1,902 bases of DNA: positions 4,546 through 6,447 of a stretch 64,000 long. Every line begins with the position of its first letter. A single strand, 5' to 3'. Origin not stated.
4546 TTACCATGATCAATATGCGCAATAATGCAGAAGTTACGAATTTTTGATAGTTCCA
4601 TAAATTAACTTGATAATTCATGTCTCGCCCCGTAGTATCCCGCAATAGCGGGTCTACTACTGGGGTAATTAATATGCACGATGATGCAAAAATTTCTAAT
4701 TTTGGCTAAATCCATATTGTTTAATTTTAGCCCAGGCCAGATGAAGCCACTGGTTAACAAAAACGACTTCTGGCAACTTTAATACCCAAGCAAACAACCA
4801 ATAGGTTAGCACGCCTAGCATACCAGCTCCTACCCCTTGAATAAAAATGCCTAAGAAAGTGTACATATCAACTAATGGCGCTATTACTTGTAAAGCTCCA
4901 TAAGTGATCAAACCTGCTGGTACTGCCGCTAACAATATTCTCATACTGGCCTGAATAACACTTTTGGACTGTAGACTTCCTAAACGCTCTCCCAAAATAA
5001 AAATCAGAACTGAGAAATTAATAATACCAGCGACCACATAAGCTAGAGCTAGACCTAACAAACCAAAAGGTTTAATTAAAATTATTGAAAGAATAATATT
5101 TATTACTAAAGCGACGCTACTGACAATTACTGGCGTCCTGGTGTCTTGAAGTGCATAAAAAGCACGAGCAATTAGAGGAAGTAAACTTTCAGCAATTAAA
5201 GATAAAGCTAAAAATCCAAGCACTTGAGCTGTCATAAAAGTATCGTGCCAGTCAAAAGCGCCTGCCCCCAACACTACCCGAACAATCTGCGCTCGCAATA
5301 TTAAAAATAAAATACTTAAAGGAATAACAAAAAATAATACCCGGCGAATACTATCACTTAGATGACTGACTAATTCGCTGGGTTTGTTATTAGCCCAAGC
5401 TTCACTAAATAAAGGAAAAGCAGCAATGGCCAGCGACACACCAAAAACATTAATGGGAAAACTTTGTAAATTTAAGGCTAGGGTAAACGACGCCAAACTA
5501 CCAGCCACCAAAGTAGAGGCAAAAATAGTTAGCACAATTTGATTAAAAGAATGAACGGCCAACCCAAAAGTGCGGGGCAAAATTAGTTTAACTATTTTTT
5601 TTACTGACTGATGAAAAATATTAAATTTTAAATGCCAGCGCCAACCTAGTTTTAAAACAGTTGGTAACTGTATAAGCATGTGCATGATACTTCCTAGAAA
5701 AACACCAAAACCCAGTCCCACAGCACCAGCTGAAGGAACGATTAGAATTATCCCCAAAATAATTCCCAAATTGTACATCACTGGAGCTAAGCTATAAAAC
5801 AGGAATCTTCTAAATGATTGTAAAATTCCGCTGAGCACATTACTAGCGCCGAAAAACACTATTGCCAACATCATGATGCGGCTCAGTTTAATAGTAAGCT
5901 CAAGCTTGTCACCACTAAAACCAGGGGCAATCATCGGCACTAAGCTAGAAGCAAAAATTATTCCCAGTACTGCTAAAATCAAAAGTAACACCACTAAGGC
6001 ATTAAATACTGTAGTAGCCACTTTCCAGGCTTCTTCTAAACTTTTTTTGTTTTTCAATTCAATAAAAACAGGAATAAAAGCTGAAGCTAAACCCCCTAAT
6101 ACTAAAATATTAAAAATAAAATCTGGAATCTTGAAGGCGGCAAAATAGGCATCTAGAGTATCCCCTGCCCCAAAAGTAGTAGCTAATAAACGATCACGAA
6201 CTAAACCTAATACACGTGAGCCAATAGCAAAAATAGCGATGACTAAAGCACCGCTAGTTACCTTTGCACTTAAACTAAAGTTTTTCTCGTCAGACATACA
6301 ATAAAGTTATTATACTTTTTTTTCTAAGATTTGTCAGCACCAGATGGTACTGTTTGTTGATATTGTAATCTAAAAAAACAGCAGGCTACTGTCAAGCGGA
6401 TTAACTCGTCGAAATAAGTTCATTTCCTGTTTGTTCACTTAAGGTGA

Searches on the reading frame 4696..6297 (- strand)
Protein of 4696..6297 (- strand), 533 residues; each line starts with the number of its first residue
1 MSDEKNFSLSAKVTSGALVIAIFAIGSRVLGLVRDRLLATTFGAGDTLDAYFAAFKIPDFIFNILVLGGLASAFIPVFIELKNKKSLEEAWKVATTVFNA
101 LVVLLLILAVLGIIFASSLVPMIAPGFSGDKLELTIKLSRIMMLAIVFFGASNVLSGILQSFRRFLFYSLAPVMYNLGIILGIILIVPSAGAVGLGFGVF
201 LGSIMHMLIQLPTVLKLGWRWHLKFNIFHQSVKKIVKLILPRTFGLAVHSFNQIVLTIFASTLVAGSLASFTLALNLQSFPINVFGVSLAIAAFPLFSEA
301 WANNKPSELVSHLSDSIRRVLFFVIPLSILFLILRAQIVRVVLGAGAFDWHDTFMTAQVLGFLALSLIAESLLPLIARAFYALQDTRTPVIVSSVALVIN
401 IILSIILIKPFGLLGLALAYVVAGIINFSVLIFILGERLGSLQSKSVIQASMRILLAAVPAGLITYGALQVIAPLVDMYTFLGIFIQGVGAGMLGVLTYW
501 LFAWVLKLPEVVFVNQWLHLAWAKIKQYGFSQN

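Call 14: search_protein_families(library=pfam, proteins=[window:4696-6297:-])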
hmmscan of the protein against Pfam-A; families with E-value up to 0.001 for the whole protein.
window:4696-6297:- (533 aa): 2 families
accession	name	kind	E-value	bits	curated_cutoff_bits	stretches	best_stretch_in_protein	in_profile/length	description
PF03023.19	MurJ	-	2.9e-92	310.1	27.4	1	38-473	1-437/451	Lipid II flippase MurJ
PF01554.23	MatE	-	8.8e-12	45.5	24.9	1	243-405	3-160/161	MatE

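Call 15: find_encoding_contigs(protein=window:4696-6297:-, flank=6000, max_places=10)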
Protein window:4696-6297:- (533 aa): 1 contig read that carries it; 1 place shown.
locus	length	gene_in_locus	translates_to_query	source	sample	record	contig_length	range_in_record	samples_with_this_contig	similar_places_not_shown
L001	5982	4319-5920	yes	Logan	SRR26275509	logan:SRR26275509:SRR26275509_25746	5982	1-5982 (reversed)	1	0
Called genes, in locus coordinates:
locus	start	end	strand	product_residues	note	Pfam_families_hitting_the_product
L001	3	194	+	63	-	?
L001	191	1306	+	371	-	PF13439:Glyco_transf_4, PF20706:GT4-conflict, PF00534:Glycos_transf_1, PF13692:Glyco_trans_1_4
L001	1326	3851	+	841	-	PF13196:DUF4012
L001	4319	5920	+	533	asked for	PF03023:MurJ, PF01554:MatE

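Call 16: find_homologous_proteins(query=window:4696-6297:-, max_evalue=1e-30)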
Query window:4696-6297:- (533 aa): 5544 proteins with E <= 1e-30 among 8000 candidates; the best 120 are listed.
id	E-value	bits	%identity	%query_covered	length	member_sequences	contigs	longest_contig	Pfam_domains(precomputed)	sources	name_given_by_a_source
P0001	0.0e+0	1100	100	100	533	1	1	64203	PF01554.24,PF03023.20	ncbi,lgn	ncbi:MAG: murein biosynthesis integral membrane protein MurJ [Patescibacteria group bacterium]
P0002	9.1e-241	818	72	99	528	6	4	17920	PF01554.24,PF03023.20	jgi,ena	-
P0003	9.5e-237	805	73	99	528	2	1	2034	PF01554.24,PF03023.20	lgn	-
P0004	1.5e-229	781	70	99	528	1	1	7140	PF01554.24,PF03023.20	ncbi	-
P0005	1.3e-223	762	69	99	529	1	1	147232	PF01554.24,PF03023.20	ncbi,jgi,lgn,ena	ncbi:MAG: murein biosynthesis integral membrane protein MurJ [Patescibacteria group bacterium]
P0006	7.5e-191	654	60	98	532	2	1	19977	PF01554.24,PF13440.12,PF03023.20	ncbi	-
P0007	3.1e-189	648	60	99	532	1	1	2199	PF01554.24,PF13440.12,PF03023.20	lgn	-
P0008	1.1e-182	627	58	95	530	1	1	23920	PF01554.24,PF03023.20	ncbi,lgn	-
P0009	2.2e-180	619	57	97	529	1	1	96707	PF01554.24,PF13440.12,PF03023.20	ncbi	-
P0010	2.5e-180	619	58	98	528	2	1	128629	PF01554.24,PF03023.20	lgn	-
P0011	2.4e-179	616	56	97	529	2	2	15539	PF01554.24,PF13440.12,PF03023.20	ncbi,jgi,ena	-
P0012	1.3e-175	604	56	97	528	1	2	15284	PF01554.24,PF03023.20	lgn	-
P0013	2.0e-175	603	56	97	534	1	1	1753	PF03023.20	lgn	-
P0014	2.7e-173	596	54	96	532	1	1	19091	PF01554.24,PF03023.20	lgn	-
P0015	1.3e-172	594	54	97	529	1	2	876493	PF01554.24,PF13440.12,PF03023.20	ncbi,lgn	-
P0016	5.7e-172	592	56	96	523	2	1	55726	PF01554.24,PF13440.12,PF03023.20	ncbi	-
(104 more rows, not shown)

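Call 18: find_related_loci(query=A1, collection=genome_contigs, flank=4000)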
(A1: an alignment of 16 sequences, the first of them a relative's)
Query A1 (533 aa) in genome_contigs; peptide patterns used: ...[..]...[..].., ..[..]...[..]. (x = any residue, [..] = any of these).
600 stretches matched a pattern (row limit reached: there are more); 578 encode a relative of the query (tblastn E <= 1e-3); the best 80 are kept; 80 distinct loci.
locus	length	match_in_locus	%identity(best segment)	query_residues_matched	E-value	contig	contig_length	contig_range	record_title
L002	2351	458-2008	50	10-521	1e-176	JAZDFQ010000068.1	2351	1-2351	MAG: Ignavibacteriota bacterium isolate MEGAHIT-group-0.214 k141_12193464, whole genome shotgun sequence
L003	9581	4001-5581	48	1-524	5e-147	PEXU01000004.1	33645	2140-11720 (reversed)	MAG: Candidatus Kerfeldbacteria bacterium CG08_land_8_20_14_0_20_40_16 CG08_land_8_20_14_0.20_scaffold_315_c, whole geno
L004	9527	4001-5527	50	1-510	2e-146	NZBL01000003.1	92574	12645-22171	MAG: bacterium isolate ARS1386 34197, whole genome shotgun sequence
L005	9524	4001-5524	47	8-519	1e-139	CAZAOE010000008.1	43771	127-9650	MAG TPA_asm: uncultured Gammaproteobacteria bacterium isolate SRP178699_co1_436 genome assembly, contig: NODE_784_length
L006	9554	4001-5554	43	10-526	5e-128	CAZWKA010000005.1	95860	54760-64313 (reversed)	MAG TPA_asm: uncultured Gammaproteobacteria bacterium isolate SRP286056_co1_500 genome assembly, contig: NODE_167_length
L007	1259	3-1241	55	106-518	4e-140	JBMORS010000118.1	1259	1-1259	MAG: Patescibacteria group bacterium isolate Betzabe_MAG186 MAG186_118, whole genome shotgun sequence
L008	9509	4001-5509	42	10-511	1e-120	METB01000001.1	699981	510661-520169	MAG: candidate division Kazan bacterium RIFCSPHIGHO2_01_FULL_44_14 RIFCSPHIGHO2_01_FULL_KAZAN_44_14, whole genome shotgu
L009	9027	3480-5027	41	2-510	2e-121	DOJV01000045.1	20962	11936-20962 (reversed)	MAG TPA_asm: Candidatus Uhrbacteria bacterium isolate UBA12432 contig_446, whole genome shotgun sequence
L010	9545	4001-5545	42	10-527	2e-114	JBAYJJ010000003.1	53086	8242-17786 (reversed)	MAG: Patescibacteria group bacterium isolate SO_2016_GW1_53 scaffold01235_OW334_2016, whole genome shotgun sequence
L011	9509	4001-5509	40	8-507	3e-113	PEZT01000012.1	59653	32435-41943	MAG: Candidatus Beckwithbacteria bacterium CG10_big_fil_rev_8_21_14_0_10_34_10 CG10_8_21_14_0.10_scaffold_272_c, whole g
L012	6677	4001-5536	39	13-510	2e-103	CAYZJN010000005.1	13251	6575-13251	MAG TPA_asm: uncultured Candidatus Saccharibacteria bacterium isolate binchicken_co220_185 genome assembly, contig: NODE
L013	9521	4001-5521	38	4-511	9e-100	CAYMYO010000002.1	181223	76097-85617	MAG TPA_asm: uncultured Gammaproteobacteria bacterium isolate SRP302447_co1_58 genome assembly, contig: NODE_292_length_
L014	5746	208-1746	36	15-511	2e-96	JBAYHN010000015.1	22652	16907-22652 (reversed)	MAG: Candidatus Gracilibacteria bacterium isolate SO_2016_GW1_150 scaffold03968_OW334_2016, whole genome shotgun sequenc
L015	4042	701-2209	35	2-510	2e-96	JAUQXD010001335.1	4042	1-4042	MAG: Thermoflexales bacterium isolate BIN20 contig_308940, whole genome shotgun sequence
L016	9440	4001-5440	36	8-487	2e-93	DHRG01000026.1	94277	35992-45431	MAG TPA_asm: Peptococcaceae bacterium UBA5318 UBA5318_contig_2714, whole genome shotgun sequence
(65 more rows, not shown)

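Call 19: find_encoding_contigs(protein=P0002, flank=5000, max_places=4)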
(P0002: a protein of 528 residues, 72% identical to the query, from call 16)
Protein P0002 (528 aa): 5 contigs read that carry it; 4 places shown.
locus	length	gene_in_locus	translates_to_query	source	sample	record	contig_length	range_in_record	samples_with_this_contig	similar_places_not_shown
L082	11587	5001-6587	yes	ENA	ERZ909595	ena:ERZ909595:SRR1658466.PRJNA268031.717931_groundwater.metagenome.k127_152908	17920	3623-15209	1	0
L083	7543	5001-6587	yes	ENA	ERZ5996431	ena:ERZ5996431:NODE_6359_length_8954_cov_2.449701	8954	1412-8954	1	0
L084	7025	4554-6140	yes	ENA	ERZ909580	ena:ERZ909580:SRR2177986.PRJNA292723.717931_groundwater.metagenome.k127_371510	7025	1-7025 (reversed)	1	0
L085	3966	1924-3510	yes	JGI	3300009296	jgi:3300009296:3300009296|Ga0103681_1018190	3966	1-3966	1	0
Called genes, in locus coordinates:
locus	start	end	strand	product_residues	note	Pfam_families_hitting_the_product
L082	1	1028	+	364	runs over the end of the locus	PF13439:Glyco_transf_4, PF20706:GT4-conflict, PF00534:Glycos_transf_1, PF13692:Glyco_trans_1_4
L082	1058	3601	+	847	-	PF13196:DUF4012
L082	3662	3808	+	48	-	-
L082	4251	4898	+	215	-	-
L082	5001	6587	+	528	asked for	PF03023:MurJ, PF01554:MatE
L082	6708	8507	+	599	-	PF00009:GTP_EFTU, PF01926:MMR_HSR1 (faint), PF03144:GTP_EFTU_D2 (weak), PF00679:EFG_C, PF06421:LepA_C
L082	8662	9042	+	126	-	PF04977:DivIC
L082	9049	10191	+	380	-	PF13623:SurA_N_2, PF13624:SurA_N_3, PF13145:Rotamase_2 (weak), PF13616:Rotamase_3, PF00639:Rotamase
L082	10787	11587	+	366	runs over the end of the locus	PF03330:DPBB_1 (faint)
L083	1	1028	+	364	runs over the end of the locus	PF13439:Glyco_transf_4, PF20706:GT4-conflict, PF00534:Glycos_transf_1, PF13692:Glyco_trans_1_4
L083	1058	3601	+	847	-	PF13196:DUF4012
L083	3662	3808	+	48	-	-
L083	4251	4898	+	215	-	-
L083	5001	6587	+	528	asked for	PF03023:MurJ, PF01554:MatE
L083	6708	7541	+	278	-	?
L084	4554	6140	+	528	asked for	PF03023:MurJ, PF01554:MatE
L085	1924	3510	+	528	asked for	PF03023:MurJ, PF01554:MatE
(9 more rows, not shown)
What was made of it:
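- In L082 a 215-aa ORF and about 1 kb separate A from murJ (call 19).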

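Call 20: find_encoding_contigs(protein=P0004, flank=5000, max_places=3)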
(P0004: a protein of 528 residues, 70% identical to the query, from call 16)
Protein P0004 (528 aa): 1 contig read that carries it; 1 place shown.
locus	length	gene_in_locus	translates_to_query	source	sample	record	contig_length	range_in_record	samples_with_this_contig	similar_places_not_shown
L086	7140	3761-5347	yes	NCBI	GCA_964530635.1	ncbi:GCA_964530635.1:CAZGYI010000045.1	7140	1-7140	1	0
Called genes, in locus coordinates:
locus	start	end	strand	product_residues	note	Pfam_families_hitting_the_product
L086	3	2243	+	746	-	?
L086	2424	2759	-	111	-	-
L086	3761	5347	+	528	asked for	PF03023:MurJ, PF01554:MatE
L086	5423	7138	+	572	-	?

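Call 21: find_encoding_contigs(protein=P0005, flank=5000, max_places=3)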
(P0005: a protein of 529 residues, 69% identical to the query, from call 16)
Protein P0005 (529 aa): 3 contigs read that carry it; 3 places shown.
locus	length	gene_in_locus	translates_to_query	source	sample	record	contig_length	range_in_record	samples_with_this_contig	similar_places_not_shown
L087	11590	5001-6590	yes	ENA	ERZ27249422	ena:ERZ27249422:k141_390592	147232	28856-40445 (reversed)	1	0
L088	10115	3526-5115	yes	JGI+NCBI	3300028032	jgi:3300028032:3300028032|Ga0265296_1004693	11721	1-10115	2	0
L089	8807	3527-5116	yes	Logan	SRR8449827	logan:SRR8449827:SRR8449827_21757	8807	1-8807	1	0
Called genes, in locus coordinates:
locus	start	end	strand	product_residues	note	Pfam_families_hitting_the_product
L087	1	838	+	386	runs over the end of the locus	PF13439:Glyco_transf_4, PF20706:GT4-conflict, PF00534:Glycos_transf_1, PF13692:Glyco_trans_1_4, PF13524:Glyco_trans_1_2 (weak)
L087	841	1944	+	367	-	PF13439:Glyco_transf_4, PF20706:GT4-conflict (weak), PF00534:Glycos_transf_1, PF13692:Glyco_trans_1_4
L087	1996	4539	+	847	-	PF13196:DUF4012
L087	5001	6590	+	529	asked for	PF03023:MurJ, PF01554:MatE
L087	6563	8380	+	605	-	PF00009:GTP_EFTU, PF03144:GTP_EFTU_D2, PF14492:EFG_III (faint), PF16658:RF3_C (faint), PF00679:EFG_C, PF06421:LepA_C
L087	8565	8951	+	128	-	PF04977:DivIC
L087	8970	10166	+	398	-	PF13623:SurA_N_2, PF13624:SurA_N_3, PF13145:Rotamase_2 (weak), PF13616:Rotamase_3, PF00639:Rotamase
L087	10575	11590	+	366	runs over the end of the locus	PF03330:DPBB_1 (weak)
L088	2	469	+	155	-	PF00534:Glycos_transf_1, PF13692:Glyco_trans_1_4, PF20706:GT4-conflict (weak)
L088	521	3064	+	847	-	PF13196:DUF4012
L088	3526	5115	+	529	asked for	PF03023:MurJ, PF01554:MatE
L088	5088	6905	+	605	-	PF00009:GTP_EFTU, PF03144:GTP_EFTU_D2, PF14492:EFG_III (faint), PF16658:RF3_C (faint), PF00679:EFG_C, PF06421:LepA_C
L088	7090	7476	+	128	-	PF04977:DivIC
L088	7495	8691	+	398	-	PF13623:SurA_N_2, PF13624:SurA_N_3, PF13145:Rotamase_2 (weak), PF13616:Rotamase_3, PF00639:Rotamase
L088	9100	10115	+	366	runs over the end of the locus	PF03330:DPBB_1 (weak)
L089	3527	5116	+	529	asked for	PF03023:MurJ, PF01554:MatE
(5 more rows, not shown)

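Call 25: find_encoding_contigs(protein=P0006, flank=4000, max_places=2)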
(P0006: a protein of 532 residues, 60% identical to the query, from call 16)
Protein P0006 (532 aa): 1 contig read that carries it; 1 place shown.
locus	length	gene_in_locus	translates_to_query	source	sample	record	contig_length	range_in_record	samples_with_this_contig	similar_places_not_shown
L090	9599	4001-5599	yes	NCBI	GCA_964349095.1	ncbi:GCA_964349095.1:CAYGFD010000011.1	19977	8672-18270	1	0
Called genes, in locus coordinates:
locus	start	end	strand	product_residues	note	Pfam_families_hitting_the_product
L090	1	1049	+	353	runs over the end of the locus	PF13439:Glyco_transf_4, PF00534:Glycos_transf_1, PF13692:Glyco_trans_1_4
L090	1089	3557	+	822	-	PF13196:DUF4012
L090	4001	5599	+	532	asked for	PF03023:MurJ, PF13440:Polysacc_synt_3, PF01554:MatE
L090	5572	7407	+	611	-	PF00009:GTP_EFTU, PF03144:GTP_EFTU_D2 (weak), PF00679:EFG_C, PF06421:LepA_C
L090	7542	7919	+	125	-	PF04977:DivIC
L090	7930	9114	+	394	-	PF13145:Rotamase_2 (faint), PF13623:SurA_N_2 (weak), PF13624:SurA_N_3, PF13616:Rotamase_3, PF00639:Rotamase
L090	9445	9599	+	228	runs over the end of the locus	PF02463:SMC_N (faint), PF00931:NB-ARC (faint), PF20720:nSTAND3 (faint), PF00005:ABC_tran, PF13401:AAA_22 (weak), PF13304:AAA_21 (faint)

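Call 26: find_encoding_contigs(protein=P0009, flank=4000, max_places=2)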
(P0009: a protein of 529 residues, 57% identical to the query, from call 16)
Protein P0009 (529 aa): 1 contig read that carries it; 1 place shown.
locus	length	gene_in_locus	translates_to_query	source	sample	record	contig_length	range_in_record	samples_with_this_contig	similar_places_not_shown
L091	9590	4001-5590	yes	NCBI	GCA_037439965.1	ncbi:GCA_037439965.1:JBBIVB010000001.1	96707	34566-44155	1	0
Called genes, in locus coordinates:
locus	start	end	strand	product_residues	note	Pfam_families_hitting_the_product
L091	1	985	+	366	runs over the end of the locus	PF13439:Glyco_transf_4, PF00534:Glycos_transf_1, PF13692:Glyco_trans_1_4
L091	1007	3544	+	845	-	PF13196:DUF4012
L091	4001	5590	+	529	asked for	PF03023:MurJ, PF13440:Polysacc_synt_3 (weak), PF01554:MatE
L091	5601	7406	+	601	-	PF00009:GTP_EFTU, PF22042:EF-G_D2, PF03144:GTP_EFTU_D2, PF14492:EFG_III (faint), PF00679:EFG_C, PF06421:LepA_C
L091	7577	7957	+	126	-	PF04977:DivIC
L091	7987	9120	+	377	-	PF13623:SurA_N_2, PF13624:SurA_N_3, PF13616:Rotamase_3, PF00639:Rotamase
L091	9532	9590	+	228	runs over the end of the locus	PF02463:SMC_N (faint), PF00005:ABC_tran, PF13401:AAA_22 (weak), PF13304:AAA_21 (faint)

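Call 27: find_encoding_contigs(protein=P0010, flank=4000, max_places=2)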
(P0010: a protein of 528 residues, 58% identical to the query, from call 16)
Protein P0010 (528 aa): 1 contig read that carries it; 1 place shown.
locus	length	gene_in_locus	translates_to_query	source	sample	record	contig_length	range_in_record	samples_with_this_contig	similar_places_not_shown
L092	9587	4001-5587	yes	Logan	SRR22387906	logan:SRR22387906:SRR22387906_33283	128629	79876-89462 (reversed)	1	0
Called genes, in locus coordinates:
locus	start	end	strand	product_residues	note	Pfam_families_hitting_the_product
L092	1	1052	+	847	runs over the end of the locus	PF13196:DUF4012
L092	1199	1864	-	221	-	-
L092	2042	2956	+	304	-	PF01636:APH (weak)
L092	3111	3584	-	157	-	-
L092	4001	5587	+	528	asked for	PF03023:MurJ, PF01554:MatE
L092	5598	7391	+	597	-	PF00009:GTP_EFTU, PF22042:EF-G_D2 (faint), PF03144:GTP_EFTU_D2 (weak), PF00679:EFG_C, PF06421:LepA_C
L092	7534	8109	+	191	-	-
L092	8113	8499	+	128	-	PF04977:DivIC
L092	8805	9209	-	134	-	-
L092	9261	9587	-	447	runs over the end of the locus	PF04107:GCS2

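Call 53: find_encoding_contigs(protein=P0008, flank=2500, max_places=1)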
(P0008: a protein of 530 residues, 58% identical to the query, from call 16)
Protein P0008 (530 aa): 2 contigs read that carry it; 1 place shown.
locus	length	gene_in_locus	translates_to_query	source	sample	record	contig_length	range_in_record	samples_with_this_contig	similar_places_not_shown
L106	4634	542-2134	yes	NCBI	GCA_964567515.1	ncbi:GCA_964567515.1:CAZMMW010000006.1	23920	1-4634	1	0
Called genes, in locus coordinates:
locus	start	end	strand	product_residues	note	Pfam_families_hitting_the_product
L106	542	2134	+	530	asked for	PF03023:MurJ, PF01554:MatE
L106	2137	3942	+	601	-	PF00009:GTP_EFTU, PF22042:EF-G_D2 (weak), PF03144:GTP_EFTU_D2, PF00679:EFG_C, PF06421:LepA_C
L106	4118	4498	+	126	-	PF04977:DivIC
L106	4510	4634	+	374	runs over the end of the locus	PF13623:SurA_N_2, PF13624:SurA_N_3, PF13145:Rotamase_2 (weak), PF13616:Rotamase_3, PF00639:Rotamase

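Call 54: find_encoding_contigs(protein=P0011, flank=2500, max_places=1)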
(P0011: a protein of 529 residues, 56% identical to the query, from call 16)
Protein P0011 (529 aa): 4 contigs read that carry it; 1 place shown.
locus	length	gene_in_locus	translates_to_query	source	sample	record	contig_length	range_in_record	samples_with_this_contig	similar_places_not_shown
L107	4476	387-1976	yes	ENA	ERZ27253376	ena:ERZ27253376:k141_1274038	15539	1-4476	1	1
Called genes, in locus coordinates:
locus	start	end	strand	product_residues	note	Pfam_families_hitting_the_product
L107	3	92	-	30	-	?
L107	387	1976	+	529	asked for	PF03023:MurJ, PF13440:Polysacc_synt_3, PF01554:MatE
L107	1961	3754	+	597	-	PF00009:GTP_EFTU, PF03144:GTP_EFTU_D2 (weak), PF00679:EFG_C, PF06421:LepA_C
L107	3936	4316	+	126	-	PF04977:DivIC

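Call 55: find_encoding_contigs(protein=P0016, flank=2500, max_places=1)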
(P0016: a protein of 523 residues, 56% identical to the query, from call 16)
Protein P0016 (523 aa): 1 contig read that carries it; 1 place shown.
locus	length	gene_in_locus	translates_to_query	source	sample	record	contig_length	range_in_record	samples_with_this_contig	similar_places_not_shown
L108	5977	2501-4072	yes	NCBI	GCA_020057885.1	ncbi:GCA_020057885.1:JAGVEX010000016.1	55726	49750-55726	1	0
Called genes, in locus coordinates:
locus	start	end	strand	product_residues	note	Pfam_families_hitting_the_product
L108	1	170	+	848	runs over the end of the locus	PF13196:DUF4012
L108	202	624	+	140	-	-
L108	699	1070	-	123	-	-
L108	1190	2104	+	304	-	PF01636:APH (weak)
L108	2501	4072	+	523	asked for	PF03023:MurJ, PF13440:Polysacc_synt_3, PF01554:MatE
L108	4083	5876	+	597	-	PF00009:GTP_EFTU, PF03144:GTP_EFTU_D2 (weak), PF22042:EF-G_D2 (weak), PF00679:EFG_C, PF06421:LepA_C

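Call 56: find_encoding_contigs(protein=P0015, flank=2500, max_places=1)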
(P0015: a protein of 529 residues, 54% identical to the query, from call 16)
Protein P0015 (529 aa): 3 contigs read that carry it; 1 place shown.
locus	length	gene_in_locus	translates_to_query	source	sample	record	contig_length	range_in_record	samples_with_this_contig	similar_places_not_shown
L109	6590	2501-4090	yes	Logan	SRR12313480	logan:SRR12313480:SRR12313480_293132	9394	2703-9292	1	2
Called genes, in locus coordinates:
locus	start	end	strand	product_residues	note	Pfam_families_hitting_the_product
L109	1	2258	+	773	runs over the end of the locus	PF13196:DUF4012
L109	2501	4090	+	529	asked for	PF03023:MurJ, PF13440:Polysacc_synt_3, PF01554:MatE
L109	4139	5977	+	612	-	PF00009:GTP_EFTU, PF03144:GTP_EFTU_D2 (weak), PF14492:EFG_III (faint), PF00679:EFG_C, PF06421:LepA_C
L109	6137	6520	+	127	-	PF04977:DivIC (weak)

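Call 77: list_cluster_members(proteins=[P0001, P0005, P0009])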
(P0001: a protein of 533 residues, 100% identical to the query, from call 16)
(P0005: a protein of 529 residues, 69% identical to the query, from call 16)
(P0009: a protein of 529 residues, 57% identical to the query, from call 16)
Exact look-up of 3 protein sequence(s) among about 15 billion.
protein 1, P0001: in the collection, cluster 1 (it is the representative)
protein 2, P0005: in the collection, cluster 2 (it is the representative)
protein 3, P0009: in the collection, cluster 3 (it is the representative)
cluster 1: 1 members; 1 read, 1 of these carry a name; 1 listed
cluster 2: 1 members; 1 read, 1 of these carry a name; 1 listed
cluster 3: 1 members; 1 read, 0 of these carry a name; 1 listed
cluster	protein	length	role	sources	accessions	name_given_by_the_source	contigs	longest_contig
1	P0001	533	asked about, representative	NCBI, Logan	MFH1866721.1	MAG: murein biosynthesis integral membrane protein MurJ [Patescibacteria group bacterium]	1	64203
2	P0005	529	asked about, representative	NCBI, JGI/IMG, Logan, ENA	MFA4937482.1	MAG: murein biosynthesis integral membrane protein MurJ [Patescibacteria group bacterium]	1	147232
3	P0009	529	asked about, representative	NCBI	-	-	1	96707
